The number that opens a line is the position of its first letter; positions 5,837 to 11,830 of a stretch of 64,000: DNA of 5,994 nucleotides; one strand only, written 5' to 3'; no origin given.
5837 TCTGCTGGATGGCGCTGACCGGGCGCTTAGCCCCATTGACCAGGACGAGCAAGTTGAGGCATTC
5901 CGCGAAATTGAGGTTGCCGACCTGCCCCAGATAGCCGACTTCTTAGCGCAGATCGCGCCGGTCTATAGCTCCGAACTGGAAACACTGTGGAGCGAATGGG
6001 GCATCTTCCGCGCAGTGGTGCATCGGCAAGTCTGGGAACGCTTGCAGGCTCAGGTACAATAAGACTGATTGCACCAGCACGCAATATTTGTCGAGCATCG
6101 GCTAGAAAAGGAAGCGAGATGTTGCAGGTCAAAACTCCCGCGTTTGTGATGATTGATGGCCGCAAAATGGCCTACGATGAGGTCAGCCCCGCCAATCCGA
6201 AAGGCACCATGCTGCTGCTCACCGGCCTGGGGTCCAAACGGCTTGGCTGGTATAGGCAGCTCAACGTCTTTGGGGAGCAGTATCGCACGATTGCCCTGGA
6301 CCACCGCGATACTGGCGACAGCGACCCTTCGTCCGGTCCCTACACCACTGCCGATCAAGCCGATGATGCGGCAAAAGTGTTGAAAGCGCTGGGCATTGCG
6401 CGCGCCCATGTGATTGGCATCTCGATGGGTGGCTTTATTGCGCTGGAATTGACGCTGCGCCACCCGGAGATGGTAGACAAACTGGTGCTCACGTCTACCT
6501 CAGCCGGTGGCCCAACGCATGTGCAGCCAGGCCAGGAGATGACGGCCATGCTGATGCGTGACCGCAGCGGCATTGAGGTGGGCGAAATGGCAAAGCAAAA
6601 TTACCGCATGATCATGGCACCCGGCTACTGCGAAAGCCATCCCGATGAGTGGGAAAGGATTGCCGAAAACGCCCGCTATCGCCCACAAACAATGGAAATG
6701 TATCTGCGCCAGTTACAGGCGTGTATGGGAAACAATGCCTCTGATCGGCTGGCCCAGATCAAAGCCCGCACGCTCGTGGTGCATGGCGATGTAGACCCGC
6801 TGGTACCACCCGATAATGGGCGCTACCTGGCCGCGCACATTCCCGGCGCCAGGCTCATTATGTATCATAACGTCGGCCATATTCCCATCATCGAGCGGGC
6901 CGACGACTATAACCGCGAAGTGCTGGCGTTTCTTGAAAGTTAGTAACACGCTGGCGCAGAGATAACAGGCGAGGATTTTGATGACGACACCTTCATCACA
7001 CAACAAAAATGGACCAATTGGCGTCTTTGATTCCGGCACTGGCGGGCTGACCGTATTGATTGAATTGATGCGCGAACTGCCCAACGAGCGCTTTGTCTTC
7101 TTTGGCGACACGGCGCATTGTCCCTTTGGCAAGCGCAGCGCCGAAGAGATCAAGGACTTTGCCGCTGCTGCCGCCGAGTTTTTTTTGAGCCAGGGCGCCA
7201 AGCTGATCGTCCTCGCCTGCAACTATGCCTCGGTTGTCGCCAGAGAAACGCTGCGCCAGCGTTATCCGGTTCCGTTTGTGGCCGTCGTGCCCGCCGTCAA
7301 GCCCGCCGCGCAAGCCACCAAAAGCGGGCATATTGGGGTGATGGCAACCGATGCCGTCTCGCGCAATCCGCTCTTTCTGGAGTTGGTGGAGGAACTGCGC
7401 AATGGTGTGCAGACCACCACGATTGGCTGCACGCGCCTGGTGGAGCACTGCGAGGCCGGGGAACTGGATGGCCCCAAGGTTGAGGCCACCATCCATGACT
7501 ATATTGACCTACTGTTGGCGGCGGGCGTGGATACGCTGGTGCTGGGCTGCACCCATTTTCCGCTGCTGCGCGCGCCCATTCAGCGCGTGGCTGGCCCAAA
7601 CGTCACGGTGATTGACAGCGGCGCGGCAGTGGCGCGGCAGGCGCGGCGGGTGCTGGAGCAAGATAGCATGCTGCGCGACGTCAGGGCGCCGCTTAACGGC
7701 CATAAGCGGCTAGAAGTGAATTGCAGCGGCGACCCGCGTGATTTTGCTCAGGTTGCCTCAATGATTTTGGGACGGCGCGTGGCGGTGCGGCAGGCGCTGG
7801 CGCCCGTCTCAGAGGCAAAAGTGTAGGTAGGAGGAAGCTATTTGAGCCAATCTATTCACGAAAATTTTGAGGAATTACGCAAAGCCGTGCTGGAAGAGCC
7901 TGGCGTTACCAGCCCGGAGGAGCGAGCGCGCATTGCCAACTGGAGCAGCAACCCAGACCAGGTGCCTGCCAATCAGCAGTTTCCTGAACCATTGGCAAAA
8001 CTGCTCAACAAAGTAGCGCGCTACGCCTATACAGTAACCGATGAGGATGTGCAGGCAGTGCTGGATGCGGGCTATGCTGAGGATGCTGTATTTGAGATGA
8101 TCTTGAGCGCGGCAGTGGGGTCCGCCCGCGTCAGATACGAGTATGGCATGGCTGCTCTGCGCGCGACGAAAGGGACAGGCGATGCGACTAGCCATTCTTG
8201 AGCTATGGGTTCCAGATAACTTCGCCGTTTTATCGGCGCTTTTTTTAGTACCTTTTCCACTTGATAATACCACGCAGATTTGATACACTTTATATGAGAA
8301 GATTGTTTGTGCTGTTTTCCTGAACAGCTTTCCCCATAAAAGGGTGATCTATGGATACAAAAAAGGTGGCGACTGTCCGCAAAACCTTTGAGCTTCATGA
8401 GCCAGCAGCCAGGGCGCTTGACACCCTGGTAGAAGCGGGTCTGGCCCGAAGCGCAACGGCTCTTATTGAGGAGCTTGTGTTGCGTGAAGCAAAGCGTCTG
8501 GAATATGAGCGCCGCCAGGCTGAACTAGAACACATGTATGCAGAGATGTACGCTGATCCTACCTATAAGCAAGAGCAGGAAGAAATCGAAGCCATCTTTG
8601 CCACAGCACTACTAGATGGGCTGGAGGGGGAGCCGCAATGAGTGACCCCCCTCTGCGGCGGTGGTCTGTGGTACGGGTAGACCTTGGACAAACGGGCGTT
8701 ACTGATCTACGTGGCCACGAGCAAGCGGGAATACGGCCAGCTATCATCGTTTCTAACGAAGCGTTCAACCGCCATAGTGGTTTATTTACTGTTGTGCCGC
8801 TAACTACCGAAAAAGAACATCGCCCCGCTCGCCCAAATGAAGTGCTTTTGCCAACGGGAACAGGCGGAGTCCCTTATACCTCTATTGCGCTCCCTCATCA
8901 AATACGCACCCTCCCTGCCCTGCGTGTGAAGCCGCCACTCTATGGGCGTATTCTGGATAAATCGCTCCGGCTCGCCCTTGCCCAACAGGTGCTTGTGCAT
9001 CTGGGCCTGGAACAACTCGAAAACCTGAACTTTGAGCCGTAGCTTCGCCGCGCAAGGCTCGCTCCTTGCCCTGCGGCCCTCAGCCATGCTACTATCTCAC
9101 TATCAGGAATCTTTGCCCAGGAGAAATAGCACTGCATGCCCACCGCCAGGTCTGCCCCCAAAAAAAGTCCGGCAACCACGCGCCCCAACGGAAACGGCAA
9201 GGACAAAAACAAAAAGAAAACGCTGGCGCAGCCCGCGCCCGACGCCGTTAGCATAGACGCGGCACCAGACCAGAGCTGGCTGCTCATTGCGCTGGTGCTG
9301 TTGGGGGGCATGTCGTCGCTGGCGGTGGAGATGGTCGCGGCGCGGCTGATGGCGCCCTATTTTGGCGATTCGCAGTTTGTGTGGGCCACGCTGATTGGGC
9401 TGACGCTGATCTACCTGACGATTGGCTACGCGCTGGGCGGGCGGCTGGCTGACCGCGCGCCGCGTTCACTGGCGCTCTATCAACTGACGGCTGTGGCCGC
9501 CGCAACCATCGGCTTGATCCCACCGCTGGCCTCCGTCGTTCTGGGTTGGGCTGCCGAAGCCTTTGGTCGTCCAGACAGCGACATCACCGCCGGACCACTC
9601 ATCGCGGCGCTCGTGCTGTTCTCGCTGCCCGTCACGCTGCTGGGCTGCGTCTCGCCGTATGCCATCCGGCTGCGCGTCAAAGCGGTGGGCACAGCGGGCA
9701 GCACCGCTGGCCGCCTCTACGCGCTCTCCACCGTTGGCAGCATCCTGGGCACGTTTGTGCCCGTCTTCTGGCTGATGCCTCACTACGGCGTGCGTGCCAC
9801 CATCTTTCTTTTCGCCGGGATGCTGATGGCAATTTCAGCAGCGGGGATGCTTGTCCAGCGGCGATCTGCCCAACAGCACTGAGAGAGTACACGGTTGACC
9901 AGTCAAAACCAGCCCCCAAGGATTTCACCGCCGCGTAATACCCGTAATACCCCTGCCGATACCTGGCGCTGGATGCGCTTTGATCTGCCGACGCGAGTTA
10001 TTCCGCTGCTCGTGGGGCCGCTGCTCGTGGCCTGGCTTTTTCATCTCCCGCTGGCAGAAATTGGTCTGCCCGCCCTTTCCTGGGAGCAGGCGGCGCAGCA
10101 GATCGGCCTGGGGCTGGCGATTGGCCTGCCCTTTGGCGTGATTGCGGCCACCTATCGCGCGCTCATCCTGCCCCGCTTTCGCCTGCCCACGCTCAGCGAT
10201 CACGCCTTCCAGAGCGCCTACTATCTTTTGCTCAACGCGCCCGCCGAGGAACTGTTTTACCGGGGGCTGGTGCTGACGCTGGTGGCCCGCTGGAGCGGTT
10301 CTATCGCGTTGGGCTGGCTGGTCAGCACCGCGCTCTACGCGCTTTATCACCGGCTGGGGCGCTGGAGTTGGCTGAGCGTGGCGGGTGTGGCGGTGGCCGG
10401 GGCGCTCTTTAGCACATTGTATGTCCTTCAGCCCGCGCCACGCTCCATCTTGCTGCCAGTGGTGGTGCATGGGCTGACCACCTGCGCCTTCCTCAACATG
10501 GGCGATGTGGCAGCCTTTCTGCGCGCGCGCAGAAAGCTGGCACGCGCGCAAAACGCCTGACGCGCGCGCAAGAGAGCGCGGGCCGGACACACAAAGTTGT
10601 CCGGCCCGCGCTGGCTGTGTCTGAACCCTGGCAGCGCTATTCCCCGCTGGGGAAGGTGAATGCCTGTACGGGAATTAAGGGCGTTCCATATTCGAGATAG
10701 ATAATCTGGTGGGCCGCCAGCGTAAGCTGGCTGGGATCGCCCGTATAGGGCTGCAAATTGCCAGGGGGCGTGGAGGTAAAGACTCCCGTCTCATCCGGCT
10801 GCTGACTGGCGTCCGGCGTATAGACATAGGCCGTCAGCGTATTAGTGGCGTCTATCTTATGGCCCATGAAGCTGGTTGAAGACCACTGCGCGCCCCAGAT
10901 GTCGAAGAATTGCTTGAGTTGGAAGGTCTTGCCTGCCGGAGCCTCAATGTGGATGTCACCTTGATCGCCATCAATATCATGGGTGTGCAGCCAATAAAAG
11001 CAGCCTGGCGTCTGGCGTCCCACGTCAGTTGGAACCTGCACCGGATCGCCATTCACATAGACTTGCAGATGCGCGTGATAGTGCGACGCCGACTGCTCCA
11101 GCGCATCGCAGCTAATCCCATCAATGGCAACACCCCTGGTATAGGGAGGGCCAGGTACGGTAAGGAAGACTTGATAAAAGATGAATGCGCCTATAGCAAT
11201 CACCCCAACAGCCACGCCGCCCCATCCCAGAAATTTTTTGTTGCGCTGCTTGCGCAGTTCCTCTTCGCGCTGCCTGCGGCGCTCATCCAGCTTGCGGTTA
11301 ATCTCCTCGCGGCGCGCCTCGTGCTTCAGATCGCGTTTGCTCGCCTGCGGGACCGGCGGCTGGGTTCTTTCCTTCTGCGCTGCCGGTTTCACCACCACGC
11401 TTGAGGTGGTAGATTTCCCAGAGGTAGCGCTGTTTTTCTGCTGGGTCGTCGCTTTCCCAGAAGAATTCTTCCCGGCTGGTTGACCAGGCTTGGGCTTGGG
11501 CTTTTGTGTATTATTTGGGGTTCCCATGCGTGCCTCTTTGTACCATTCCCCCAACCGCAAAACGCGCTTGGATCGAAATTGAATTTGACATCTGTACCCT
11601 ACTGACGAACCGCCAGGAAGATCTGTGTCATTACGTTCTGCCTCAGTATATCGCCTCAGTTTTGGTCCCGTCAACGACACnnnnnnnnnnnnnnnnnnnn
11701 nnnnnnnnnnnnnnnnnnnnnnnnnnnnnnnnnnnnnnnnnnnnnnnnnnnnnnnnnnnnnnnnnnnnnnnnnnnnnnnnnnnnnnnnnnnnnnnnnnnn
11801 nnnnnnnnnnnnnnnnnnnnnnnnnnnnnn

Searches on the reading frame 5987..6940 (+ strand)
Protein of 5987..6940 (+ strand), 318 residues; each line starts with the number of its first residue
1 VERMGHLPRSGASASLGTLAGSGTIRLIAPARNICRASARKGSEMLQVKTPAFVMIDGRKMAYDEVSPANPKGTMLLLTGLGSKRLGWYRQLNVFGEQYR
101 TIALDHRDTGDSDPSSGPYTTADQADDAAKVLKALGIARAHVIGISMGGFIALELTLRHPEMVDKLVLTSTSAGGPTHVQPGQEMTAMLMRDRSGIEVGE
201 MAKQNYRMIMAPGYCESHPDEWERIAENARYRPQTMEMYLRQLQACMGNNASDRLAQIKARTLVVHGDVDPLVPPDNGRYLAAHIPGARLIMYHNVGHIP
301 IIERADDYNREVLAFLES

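Call 29: search_protein_families(library=pfam, proteins=[window:5987-6940:+], max_evalue=0.001)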
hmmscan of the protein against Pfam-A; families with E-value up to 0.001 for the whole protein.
window:5987-6940:+ (318 aa): 6 families
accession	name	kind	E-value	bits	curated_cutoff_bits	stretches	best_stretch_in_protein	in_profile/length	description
PF00561.26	Abhydrolase_1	-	2.4e-31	109.7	25.8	1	74-304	2-244/245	alpha/beta hydrolase fold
PF12697.13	Abhydrolase_6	-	8.6e-19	69.5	26.3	1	76-310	2-216/217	Alpha/beta hydrolase family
PF12146.15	Hydrolase_4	-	2.1e-18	67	27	1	70-303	2-237/239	Serine aminopeptidase, S33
PF08386.16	Abhydrolase_4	-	4.4e-05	24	21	1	257-316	32-91/103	TAP-like protein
PF03959.19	FSH1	-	0.00048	20.3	21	0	256-299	157-200/211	Serine hydrolase (FSH1)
PF00756.26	Esterase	-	0.00091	19.5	22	0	141-170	118-147/251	Putative esterase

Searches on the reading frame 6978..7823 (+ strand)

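Call 29: search_protein_families(library=pfam, proteins=[window:6978-7823:+], max_evalue=0.001)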
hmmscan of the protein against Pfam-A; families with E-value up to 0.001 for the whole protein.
window:6978-7823:+ (282 aa): 1 family
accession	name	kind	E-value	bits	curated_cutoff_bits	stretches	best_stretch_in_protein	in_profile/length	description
PF01177.27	Asp_Glu_race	-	5.3e-23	82.3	31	1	40-222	31-211/211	Asp/Glu/Hydantoin racemase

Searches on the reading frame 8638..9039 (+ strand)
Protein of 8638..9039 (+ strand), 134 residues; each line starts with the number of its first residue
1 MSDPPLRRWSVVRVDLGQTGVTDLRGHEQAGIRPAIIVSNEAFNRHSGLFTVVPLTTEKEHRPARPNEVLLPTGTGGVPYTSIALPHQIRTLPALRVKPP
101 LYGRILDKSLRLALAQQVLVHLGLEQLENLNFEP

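Call 29: search_protein_families(library=pfam, proteins=[window:8638-9039:+], max_evalue=0.001)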
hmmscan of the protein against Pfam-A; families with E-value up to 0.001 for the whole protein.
window:8638-9039:+ (134 aa): 1 family
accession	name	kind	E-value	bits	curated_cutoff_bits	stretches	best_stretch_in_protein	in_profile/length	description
PF02452.23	PemK_toxin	-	3.9e-18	66.1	23.1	1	8-99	2-88/109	PemK-like, MazF-like toxin of type II toxin-antitoxin system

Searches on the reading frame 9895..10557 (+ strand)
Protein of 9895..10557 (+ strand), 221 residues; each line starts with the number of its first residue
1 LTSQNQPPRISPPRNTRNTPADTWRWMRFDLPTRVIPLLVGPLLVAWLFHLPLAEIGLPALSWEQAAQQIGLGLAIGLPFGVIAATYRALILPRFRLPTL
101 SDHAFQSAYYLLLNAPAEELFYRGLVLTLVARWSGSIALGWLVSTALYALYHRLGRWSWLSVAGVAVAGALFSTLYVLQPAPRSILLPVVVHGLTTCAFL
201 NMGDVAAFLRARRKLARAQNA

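Call 29: search_protein_families(library=pfam, proteins=[window:9895-10557:+], max_evalue=0.001)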
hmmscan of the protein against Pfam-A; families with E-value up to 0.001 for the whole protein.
window:9895-10557:+ (221 aa): 1 family
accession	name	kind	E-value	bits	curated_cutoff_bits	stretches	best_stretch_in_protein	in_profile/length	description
PF02517.21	Rce1-like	-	9.7e-13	48.7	22.4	1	105-195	6-90/93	Type II CAAX prenyl endopeptidase Rce1-like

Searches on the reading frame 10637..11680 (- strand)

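Call 3: search_protein_families(library=pfam, proteins=[window:10637-11680:-], max_evalue=0.1)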
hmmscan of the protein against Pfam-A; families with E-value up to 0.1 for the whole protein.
window:10637-11680:- (347 aa): 1 family
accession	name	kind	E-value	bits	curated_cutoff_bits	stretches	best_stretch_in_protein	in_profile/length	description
PF01080.22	Presenilin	-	0.0012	18.1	34.3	1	55-172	238-345/408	Presenilin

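Call 4: search_protein_families(library=ncbifam, proteins=[window:10637-11680:-], max_evalue=0.1)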
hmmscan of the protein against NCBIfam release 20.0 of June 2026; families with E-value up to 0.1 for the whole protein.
window:10637-11680:- (347 aa): 1 family
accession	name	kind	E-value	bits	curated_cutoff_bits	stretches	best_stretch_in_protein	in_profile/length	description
NF009040.0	PRK12373.1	equivalog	0.015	15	514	1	38-144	226-327/400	NADH-quinone oxidoreductase subunit E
